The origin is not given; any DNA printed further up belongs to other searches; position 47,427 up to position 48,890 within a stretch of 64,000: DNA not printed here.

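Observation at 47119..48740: Orphan radical-SAM/SPASM enzyme with an upstream 36-aa peptide ORF, isolated between two ~0.7-0.8 kb AT-rich non-coding stretches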

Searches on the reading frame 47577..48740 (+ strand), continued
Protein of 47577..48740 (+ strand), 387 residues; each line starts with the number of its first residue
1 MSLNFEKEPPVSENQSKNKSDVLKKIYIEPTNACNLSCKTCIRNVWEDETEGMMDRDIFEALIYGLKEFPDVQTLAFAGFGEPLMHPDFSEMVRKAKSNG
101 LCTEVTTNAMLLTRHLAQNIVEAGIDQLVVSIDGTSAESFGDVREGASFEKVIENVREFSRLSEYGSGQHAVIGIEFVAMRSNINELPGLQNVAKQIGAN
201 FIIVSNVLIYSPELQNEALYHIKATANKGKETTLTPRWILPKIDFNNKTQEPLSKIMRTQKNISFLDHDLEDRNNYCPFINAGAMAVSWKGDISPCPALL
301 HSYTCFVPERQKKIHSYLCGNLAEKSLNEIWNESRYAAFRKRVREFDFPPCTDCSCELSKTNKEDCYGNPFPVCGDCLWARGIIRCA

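Call 57: fold_search(model_id=the predicted structure, library=pdb)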
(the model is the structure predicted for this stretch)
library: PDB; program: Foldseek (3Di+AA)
matches with E <= 10: 1822; with E <= 0.001: 218
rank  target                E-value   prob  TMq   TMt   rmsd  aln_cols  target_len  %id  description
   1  7vob                  1.6e-14  1.00  0.56  0.65   8.0       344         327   19  The crystal structure of a Radical SAM Enzyme BlsE involved in the Biosynthesis of Blasticidin S (released 2022-05-04)
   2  5v1s_A                7.0e-14  1.00  0.57  0.53   6.5       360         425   17  Crystal structure of Streptococcus suis SuiB bound to S-adenosylmethionine (released 2017-08-30)
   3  5v1q_B                2.3e-13  1.00  0.58  0.51   6.5       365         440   16  Crystal structure of Streptococcus suis SuiB (released 2017-08-30)
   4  5v1t_A                4.4e-13  1.00  0.56  0.50   7.6       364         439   16  Crystal structure of Streptococcus suis SuiB bound to precursor peptide SuiA (released 2017-08-30)
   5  8hzv_C                5.6e-13  1.00  0.54  0.45   6.4       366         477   17  The crystal structure of a Radical SAM Enzyme DesII (released 2024-07-10)
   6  5v1q_A                1.1e-12  1.00  0.55  0.50   7.5       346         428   16  Crystal structure of Streptococcus suis SuiB (released 2017-08-30)
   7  5v1s_B                1.2e-12  1.00  0.54  0.50   7.5       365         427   16  Crystal structure of Streptococcus suis SuiB bound to S-adenosylmethionine (released 2017-08-30)
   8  8hzv_D                2.8e-12  1.00  0.53  0.44   5.7       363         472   16  The crystal structure of a Radical SAM Enzyme DesII (released 2024-07-10)
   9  8hzy_A                3.1e-12  1.00  0.50  0.43   7.2       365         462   17  The crystal structure of a Radical SAM Enzyme DesII (released 2024-07-10)
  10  4k36_A                4.0e-12  1.00  0.52  0.53  10.3       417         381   15  His6 tagged anSMEcpe with bound AdoMet (released 2013-05-08)
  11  4k37_A                4.8e-12  1.00  0.54  0.57  10.0       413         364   14  Native anSMEcpe with bound AdoMet (released 2013-05-08)
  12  8hzv_A                5.4e-12  1.00  0.54  0.44   6.1       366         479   16  The crystal structure of a Radical SAM Enzyme DesII (released 2024-07-10)
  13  8hzv_B                5.7e-12  1.00  0.52  0.44   6.1       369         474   16  The crystal structure of a Radical SAM Enzyme DesII (released 2024-07-10)
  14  4k37_B                6.0e-12  1.00  0.55  0.58   9.2       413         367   15  Native anSMEcpe with bound AdoMet (released 2013-05-08)
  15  8hzy_B                9.2e-12  1.00  0.50  0.43   7.2       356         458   17  The crystal structure of a Radical SAM Enzyme DesII (released 2024-07-10)
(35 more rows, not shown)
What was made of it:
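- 47577..48740 (+): Radical-SAM/SPASM enzyme gene, 387 aa, intact and under purifying selection. Nearest solved folds are BlsE, SuiB, DesII, anSME and SkfB at TM about 0.55 (call 57).
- On Radical SAM superfamily: Top structural matches are radical-SAM enzymes (call 57).
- On anSME (anaerobic sulfatase-maturing enzyme): The structural match is generic, at 14-16% identity (call 57).
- SuiB, SkfB and PqqE are among the structural neighbours (call 57). The structural matches are generic, at TM about 0.55 and 14-19% identity (call 57).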

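Call 58: search_protein_families(library=ncbifam, proteins=[L004:2857-3207:+, L004:3239-4411:+, L004:4426-4863:+, L004:5343-6500:+, L004:6846-7949:+, L001:11137-11574:+, L002:11695-13167:+, L007:5052-5774:+, L007:5951-7666:+, L007:7685-7909:+], max_evalue=1e-10)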
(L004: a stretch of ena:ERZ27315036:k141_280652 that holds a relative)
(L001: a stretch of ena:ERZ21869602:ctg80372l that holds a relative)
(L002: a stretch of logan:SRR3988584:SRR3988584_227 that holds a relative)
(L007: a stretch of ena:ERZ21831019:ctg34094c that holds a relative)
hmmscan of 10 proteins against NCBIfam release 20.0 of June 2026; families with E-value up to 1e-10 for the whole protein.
L004:2857-3207:+ (116 aa): 5 families
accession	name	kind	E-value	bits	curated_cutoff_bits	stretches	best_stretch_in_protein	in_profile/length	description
NF033788.1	HTH_metalloreg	subfamily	6.5e-27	93.2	55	1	6-72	3-70/77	metalloregulator ArsR/SmtB family transcription factor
NF033789.1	repress_SdpR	subfamily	5.5e-18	64.7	100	1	7-70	1-64/79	autorepressor SdpR family transcription factor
NF007528.0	PRK10141.1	subfamily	8.3e-16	57.9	97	1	5-83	7-85/117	metalloregulator ArsR/SmtB family transcription factor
NF045707.1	Dbac_1936_reg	equivalog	1.8e-12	47.1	115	1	7-72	10-75/99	ArsR/SmtB-type metalloregulator TsoR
NF041413.1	ArsR_Rv2640c_fam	equivalog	5.8e-12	46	155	1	8-68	36-99/118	Rv2640c family ArsR-like transcriptional regulator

L004:3239-4411:+ (390 aa): 2 families
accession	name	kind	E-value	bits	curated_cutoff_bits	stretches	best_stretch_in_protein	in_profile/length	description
NF033936.1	CuZnOut_SO0444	equivalog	1.2e-29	103.6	300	1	51-388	13-312/351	SO_0444 family Cu/Zn efflux transporter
NF040736.1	efflux_SaoE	equivalog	5.7e-29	101.5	325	1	49-165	21-135/352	efflux transporter SaoE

L004:4426-4863:+ (145 aa): 3 families
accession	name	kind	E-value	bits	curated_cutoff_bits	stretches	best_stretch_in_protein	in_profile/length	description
TIGR02691.1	arsC_pI258_fam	equivalog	9.4e-33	113.2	174.3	1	16-142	1-127/129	arsenate reductase (thioredoxin)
NF010053.0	PRK13530.1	subfamily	8.1e-30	103.9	215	1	12-142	2-126/133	arsenate reductase (thioredoxin)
TIGR02689.1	ars_reduc_gluta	equivalog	1.1e-23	83.8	157.6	1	14-141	1-122/126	arsenate reductase, glutathione/glutaredoxin type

L004:5343-6500:+ (385 aa): 6 families
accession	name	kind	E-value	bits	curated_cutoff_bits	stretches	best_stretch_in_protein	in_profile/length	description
NF008686.0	PRK11705.1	equivalog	3.5e-170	566.2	400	1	4-362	16-374/383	cyclopropane fatty acyl phospholipid synthase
NF053839.1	CPFASynBruc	equivalog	8.5e-81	272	600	1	24-369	37-393/410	cyclopropane fatty acid synthase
NF040703.1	cyclopro_CfaB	exception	2.7e-63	214.1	650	1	105-362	108-378/393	C17 cyclopropane fatty acid synthase CfaB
NF040660.1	mycolic_MTase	equivalog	8e-43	147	390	1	105-360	9-283/283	cyclopropane mycolic acid synthase family methyltransferase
NF041675.1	sarc_dimgly_tmase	equivalog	3.5e-12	46.8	550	1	102-253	10-169/278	sarcosine/dimethylglycine N-methyltransferase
TIGR01983.1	UbiG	equivalog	4.2e-11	42.6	102.95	1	155-263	49-161/228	bifunctional 2-polyprenyl-6-hydroxyphenol methylase/3-demethylubiquinol 3-O-methyltransferase UbiG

L004:6846-7949:+ (367 aa): 1 family
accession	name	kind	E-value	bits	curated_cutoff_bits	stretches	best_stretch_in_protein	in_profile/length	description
TIGR00832.1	acr3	equivalog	9.7e-134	445.8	282.8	1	9-340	1-327/327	ACR3 family arsenite efflux transporter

L001:11137-11574:+ (145 aa): 3 families
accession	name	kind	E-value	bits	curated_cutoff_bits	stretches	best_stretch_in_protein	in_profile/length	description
TIGR02691.1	arsC_pI258_fam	equivalog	5e-37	127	174.3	1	6-134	1-128/129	arsenate reductase (thioredoxin)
NF010053.0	PRK13530.1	subfamily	3.8e-34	117.9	215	1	1-137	1-130/133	arsenate reductase (thioredoxin)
TIGR02689.1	ars_reduc_gluta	equivalog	8e-20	71.3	157.6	1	5-134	2-124/126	arsenate reductase, glutathione/glutaredoxin type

L002:11695-13167:+ (490 aa): 2 families
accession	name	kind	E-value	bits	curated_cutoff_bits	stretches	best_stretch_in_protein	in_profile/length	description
NF033936.1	CuZnOut_SO0444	equivalog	1.3e-23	83.8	300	1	30-155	12-135/351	SO_0444 family Cu/Zn efflux transporter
NF040736.1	efflux_SaoE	equivalog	2.5e-21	76.3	325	1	30-143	22-133/352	efflux transporter SaoE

L007:5052-5774:+ (240 aa): 18 families
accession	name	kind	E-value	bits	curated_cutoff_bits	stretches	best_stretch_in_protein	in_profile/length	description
NF006444.0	PRK08762.1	equivalog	6.2e-57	193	449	1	3-238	123-369/387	molybdopterin-synthase adenylyltransferase MoeB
NF047750.1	SAMPActivE1UbaA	equivalog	4.3e-53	180.4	450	1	6-238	11-250/270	SAMP-activating enzyme E1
TIGR02356.1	adenyl_thiF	equivalog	5.2e-52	176.2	275.25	1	7-201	1-202/203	thiazole biosynthesis adenylyltransferase ThiF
NF004281.0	PRK05690.1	subfamily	2.3e-51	174.5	266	1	4-237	9-249/250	molybdopterin-synthase adenylyltransferase MoeB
NF006204.0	PRK08328.1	equivalog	6.1e-44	150.3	339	1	5-214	7-217/231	hypothetical protein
TIGR02355.1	moeB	equivalog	1.4e-41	142.5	376.55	1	7-236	4-240/240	molybdopterin-synthase adenylyltransferase MoeB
NF005646.0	PRK07411.1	equivalog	4.5e-38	131.4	633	1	3-236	14-255/390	molybdopterin-synthase adenylyltransferase MoeB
NF009123.0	PRK12475.1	subfamily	2.1e-36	125.9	510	1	5-190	2-191/338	MoeB/ThiF family adenylyltransferase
NF005902.0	PRK07878.1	equivalog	2.1e-36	125.7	647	1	6-235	21-262/392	adenylyltransferase/sulfurtransferase MoeZ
NF004111.0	PRK05600.1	equivalog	9.6e-33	113.8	437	1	5-158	19-174/371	ThiF family adenylyltransferase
NF006395.0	PRK08644.1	equivalog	5.6e-26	91.5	159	1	12-203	17-210/215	sulfur carrier protein ThiS adenylyltransferase ThiF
TIGR01408.1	Ube1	subfamily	2.8e-22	78.3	750.05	1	5-163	399-566/1008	ubiquitin-activating enzyme E1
TIGR02354.1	thiF_fam2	equivalog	2e-18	67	152.2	1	16-133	12-129/200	thiamine biosynthesis protein ThiF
NF011696.0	PRK15116.1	equivalog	2.3e-15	57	304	1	5-147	10-153/268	tRNA cyclic N6-threonylcarbamoyladenosine(37) synthase TcdA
NF006077.0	PRK08223.1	equivalog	2e-13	50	266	1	4-195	7-199/296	hypothetical protein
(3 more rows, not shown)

L007:5951-7666:+ (571 aa): 1 family
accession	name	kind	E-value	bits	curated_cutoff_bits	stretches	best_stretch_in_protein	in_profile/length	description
NF007354.0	PRK09849.1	equivalog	3.6e-27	95.3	868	1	3-212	11-213/703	aldehyde ferredoxin oxidoreductase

L007:7685-7909:+ (74 aa): 0 families
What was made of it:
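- Closest known: Known arsenic radical-SAM enzymes: ArsS. Different: The one methyltransferase I first took for ArsM is a CFA synthase (call 58).
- ACR3 identity is confirmed: TIGR00832 at 446 bits against a cut-off of 283 (call 58).
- Tried and rejected: The gene is a cyclopropane-fatty-acid synthase (call 58).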

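Call 74: search_protein_representatives(protein=window:47577-48740:+)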
Query: 387 residues. Proteins with E-value up to 0.001 (for the whole library): 34124; up to 1e-10: 9237; up to 1e-30: 342. The best 150 are listed.
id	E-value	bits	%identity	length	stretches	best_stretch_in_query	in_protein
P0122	1.1e-119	416.3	50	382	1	20-387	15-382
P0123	2.0e-104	366.1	44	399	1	12-386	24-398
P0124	2.0e-101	356.2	43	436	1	21-386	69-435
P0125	4.8e-94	331.9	42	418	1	19-386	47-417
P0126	2.8e-90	319.6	42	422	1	20-386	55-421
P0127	2.9e-89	316.2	53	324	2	164-387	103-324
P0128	7.4e-89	314.9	41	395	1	7-386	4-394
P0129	3.2e-88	312.8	45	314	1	75-386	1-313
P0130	1.7e-87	310.4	41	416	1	24-386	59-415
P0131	1.1e-86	307.7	40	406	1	18-386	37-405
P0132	1.1e-86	307.7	40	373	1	21-386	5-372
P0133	1.3e-86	307.5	49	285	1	106-386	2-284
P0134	9.9e-86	304.6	40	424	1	23-386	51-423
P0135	2.2e-85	303.5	45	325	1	67-386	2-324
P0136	4.5e-84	299.1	40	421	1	23-386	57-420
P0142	1.4e-80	287.6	36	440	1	22-386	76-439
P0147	1.5e-77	277.7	36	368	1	20-386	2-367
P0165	4.5e-71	256.3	40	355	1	23-386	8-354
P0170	1.1e-69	251.8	39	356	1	19-386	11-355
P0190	6.3e-63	229.5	39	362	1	19-386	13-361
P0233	2.4e-50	188.1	34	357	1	21-386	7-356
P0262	5.4e-44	167.2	33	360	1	23-386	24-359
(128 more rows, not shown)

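Call 75: search_protein_families(library=ncbifam, proteins=[P0165, P0170, P0190, P0233, P0262, P0124, P0130, P0142, P0132, P0147], max_evalue=1e-50)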
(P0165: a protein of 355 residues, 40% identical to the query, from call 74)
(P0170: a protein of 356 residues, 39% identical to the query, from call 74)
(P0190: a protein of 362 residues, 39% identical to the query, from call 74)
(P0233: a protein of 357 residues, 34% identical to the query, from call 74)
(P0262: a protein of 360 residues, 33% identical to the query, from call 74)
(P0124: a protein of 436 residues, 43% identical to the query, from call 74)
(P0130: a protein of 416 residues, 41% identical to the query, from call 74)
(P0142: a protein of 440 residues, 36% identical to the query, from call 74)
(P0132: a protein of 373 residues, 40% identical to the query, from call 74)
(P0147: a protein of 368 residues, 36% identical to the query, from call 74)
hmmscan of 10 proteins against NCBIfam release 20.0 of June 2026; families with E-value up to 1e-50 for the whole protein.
P0165 (355 aa): 2 families
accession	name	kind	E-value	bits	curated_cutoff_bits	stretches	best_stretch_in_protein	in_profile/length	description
TIGR04317.1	W_rSAM_matur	equivalog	1.3e-79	267.9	380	1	7-355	2-349/349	tungsten cofactor oxidoreductase radical SAM maturase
TIGR04311.1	rSAM_Geo_metal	subfamily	1.7e-63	215.1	400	0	9-204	3-201/423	radical SAM/SPASM family putative metalloenzyme maturase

P0170 (356 aa): 2 families
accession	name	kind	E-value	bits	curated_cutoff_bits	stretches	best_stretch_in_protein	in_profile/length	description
TIGR04317.1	W_rSAM_matur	equivalog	1.2e-68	231.9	380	1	15-356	3-349/349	tungsten cofactor oxidoreductase radical SAM maturase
TIGR04311.1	rSAM_Geo_metal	subfamily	7e-55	186.8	400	0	17-207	4-201/423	radical SAM/SPASM family putative metalloenzyme maturase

P0190 (362 aa): 2 families
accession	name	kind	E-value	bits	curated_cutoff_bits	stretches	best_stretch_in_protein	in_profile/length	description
TIGR04317.1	W_rSAM_matur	equivalog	6.9e-133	443.1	380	1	16-362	2-349/349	tungsten cofactor oxidoreductase radical SAM maturase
TIGR04311.1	rSAM_Geo_metal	subfamily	2.7e-65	221.1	400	0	19-217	4-206/423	radical SAM/SPASM family putative metalloenzyme maturase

P0233 (357 aa): 2 families
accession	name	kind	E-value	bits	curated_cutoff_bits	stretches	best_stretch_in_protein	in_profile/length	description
TIGR04317.1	W_rSAM_matur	equivalog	4.9e-120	400.8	380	1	9-357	3-349/349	tungsten cofactor oxidoreductase radical SAM maturase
TIGR04311.1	rSAM_Geo_metal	subfamily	2e-60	205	400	0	228-356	293-422/423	radical SAM/SPASM family putative metalloenzyme maturase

P0262 (360 aa): 2 families
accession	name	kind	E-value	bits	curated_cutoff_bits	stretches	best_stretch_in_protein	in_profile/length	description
TIGR04317.1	W_rSAM_matur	equivalog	1.1e-120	403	380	1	23-360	2-349/349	tungsten cofactor oxidoreductase radical SAM maturase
TIGR04311.1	rSAM_Geo_metal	subfamily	3e-57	194.6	400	0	25-217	3-206/423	radical SAM/SPASM family putative metalloenzyme maturase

P0124 (436 aa): 2 families
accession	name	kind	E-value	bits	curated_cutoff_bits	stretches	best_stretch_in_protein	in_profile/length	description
TIGR04317.1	W_rSAM_matur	equivalog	8.1e-97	324.4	380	1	71-270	3-200/349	tungsten cofactor oxidoreductase radical SAM maturase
TIGR04311.1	rSAM_Geo_metal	subfamily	2.1e-75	254.3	400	0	72-270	3-203/423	radical SAM/SPASM family putative metalloenzyme maturase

P0130 (416 aa): 2 families
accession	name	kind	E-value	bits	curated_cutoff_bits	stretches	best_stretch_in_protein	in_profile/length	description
TIGR04317.1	W_rSAM_matur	equivalog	2.4e-86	290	380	1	59-416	4-349/349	tungsten cofactor oxidoreductase radical SAM maturase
TIGR04311.1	rSAM_Geo_metal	subfamily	1.1e-68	232.3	400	0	58-253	2-205/423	radical SAM/SPASM family putative metalloenzyme maturase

P0142 (440 aa): 2 families
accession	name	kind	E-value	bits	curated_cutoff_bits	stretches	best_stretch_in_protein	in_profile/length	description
TIGR04317.1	W_rSAM_matur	equivalog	2.2e-88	296.7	380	1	77-440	3-349/349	tungsten cofactor oxidoreductase radical SAM maturase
TIGR04311.1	rSAM_Geo_metal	subfamily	2.5e-69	234.4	400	0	78-272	3-200/423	radical SAM/SPASM family putative metalloenzyme maturase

P0132 (373 aa): 2 families
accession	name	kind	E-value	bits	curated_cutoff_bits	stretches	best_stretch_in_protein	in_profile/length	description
TIGR04317.1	W_rSAM_matur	equivalog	5.2e-86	288.9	380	1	7-373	3-349/349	tungsten cofactor oxidoreductase radical SAM maturase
TIGR04311.1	rSAM_Geo_metal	subfamily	9.5e-63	212.7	400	0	8-212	3-207/423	radical SAM/SPASM family putative metalloenzyme maturase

P0147 (368 aa): 2 families
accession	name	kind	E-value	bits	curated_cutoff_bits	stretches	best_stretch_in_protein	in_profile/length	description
TIGR04317.1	W_rSAM_matur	equivalog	2.8e-91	306.2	380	1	5-368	3-349/349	tungsten cofactor oxidoreductase radical SAM maturase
TIGR04311.1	rSAM_Geo_metal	subfamily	3.3e-65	220.8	400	0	6-204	3-203/423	radical SAM/SPASM family putative metalloenzyme maturase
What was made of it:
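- On TIGR04317 tungsten-cofactor oxidoreductase rSAM maturase: True members score 401-443 (call 75).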

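Call 78: find_encoding_contigs(protein=P0010, flank=6000, max_places=2)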
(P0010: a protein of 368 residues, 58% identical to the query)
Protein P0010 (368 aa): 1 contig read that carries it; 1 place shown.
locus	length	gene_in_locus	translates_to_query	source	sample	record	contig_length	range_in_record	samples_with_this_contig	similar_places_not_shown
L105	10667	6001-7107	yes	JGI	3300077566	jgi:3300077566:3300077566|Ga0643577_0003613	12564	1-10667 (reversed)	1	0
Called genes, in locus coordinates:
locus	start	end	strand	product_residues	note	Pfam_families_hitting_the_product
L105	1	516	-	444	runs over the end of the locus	PF03951:Gln-synt_N, PF00120:Gln-synt_C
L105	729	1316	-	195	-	PF00072:Response_reg, PF03861:ANTAR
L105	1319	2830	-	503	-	PF12282:GAF_PdtaS, PF07536:HWE_HK, PF07568:HisKA_2, PF13581:HATPase_c_2 (weak), PF02518:HATPase_c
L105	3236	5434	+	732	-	PF00654:Voltage_CLC, PF00571:CBS, PF02080:TrkA_C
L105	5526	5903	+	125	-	PF01022:HTH_5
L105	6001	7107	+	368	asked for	PF04055:Radical_SAM, PF13186:SPASM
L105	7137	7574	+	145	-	PF01451:LMWPc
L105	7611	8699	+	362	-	PF01758:SBF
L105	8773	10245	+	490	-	PF03773:ArsP_1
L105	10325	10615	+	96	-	PF00581:Rhodanese (weak)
